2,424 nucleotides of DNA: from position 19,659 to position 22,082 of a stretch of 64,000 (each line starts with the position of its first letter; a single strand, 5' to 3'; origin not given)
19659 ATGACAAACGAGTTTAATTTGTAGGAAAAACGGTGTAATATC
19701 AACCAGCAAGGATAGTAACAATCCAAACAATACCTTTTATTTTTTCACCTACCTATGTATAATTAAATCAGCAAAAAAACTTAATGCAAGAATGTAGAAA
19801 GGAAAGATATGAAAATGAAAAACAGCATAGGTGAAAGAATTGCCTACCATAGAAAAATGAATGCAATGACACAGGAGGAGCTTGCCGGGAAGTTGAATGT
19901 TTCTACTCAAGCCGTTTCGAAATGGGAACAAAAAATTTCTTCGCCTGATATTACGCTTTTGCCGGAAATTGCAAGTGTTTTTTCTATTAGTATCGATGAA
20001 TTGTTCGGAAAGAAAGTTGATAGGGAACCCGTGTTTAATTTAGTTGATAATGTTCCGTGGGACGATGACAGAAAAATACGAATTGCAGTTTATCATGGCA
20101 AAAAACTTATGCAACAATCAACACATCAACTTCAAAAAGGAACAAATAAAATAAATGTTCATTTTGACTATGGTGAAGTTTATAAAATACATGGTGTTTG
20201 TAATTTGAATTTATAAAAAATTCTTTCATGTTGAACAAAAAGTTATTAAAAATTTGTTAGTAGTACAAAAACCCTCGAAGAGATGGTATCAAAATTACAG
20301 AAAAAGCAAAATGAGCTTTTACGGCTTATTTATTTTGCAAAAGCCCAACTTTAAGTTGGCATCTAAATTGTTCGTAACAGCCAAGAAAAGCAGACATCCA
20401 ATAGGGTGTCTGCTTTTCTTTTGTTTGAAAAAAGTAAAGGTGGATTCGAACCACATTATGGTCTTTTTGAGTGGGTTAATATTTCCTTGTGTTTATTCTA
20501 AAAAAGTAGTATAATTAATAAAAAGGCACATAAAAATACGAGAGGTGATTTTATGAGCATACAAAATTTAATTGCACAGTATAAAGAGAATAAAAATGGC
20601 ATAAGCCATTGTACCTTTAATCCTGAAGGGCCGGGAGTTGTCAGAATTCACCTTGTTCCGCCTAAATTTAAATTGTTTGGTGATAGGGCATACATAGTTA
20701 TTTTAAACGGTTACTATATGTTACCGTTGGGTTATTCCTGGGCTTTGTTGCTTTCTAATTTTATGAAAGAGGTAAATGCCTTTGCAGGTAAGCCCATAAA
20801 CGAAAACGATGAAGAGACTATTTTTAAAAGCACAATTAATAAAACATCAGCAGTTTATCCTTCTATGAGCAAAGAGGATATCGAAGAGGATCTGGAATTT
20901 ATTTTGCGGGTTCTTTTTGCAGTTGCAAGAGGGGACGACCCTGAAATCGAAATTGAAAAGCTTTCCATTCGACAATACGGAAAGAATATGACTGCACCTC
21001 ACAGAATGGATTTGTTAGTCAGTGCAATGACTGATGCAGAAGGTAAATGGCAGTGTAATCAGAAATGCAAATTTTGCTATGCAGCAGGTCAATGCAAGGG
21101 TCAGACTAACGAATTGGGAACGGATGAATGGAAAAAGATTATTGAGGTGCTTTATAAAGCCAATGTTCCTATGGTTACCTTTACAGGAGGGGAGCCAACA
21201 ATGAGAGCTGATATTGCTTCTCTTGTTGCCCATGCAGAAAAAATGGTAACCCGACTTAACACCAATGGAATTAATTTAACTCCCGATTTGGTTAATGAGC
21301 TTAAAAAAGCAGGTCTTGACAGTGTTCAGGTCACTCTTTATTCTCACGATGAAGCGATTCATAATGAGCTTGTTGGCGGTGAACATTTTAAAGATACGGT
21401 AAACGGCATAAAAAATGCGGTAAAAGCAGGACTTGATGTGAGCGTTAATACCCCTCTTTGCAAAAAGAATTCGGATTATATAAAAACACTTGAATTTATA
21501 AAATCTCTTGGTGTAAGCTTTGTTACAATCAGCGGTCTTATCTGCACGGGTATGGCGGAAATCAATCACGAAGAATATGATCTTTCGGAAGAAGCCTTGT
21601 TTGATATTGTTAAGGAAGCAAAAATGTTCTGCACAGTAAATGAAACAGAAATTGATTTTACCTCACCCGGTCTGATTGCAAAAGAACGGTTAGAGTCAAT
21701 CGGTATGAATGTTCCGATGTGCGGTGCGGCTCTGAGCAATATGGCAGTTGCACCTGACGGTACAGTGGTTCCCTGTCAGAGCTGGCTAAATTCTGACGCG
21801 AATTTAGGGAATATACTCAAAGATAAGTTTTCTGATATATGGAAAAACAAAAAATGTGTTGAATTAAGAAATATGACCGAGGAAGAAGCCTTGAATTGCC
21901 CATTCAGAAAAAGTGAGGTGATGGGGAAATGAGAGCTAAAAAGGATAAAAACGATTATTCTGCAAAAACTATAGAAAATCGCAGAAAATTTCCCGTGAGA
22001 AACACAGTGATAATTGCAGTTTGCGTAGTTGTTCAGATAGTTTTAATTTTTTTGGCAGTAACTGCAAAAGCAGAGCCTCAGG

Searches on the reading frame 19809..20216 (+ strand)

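Call 54: search_protein_families(library=pfam, proteins=[window:19809-20216:+], max_evalue=0.001)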
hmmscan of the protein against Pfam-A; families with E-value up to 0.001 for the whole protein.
window:19809-20216:+ (135 aa): 3 families
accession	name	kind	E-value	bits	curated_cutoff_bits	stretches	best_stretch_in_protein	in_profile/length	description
PF01381.28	HTH_3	-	3.9e-12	46.4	23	1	13-65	3-55/55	Helix-turn-helix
PF07022.19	Phage_CI_repr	-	0.00036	21.3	22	1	19-69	12-61/65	Bacteriophage CI repressor helix-turn-helix domain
PF13443.12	HTH_26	-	0.00043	20.9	22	1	19-66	10-58/63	Cro/C1-type HTH DNA-binding domain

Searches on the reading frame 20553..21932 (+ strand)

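Call 54: search_protein_families(library=pfam, proteins=[window:20553-21932:+], max_evalue=0.001)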
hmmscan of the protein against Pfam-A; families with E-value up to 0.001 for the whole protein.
window:20553-21932:+ (459 aa): 3 families
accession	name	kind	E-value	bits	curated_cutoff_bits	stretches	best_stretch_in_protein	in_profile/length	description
PF04055.27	Radical_SAM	-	1.2e-24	87.8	29.5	1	168-305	7-154/166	Radical SAM superfamily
PF13186.11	SPASM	-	7.4e-11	42.6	21.5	1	390-448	1-65/67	Iron-sulfur cluster-binding domain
PF13353.11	Fer4_12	-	3.8e-07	30.9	22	1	167-251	14-98/137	4Fe-4S single cluster domain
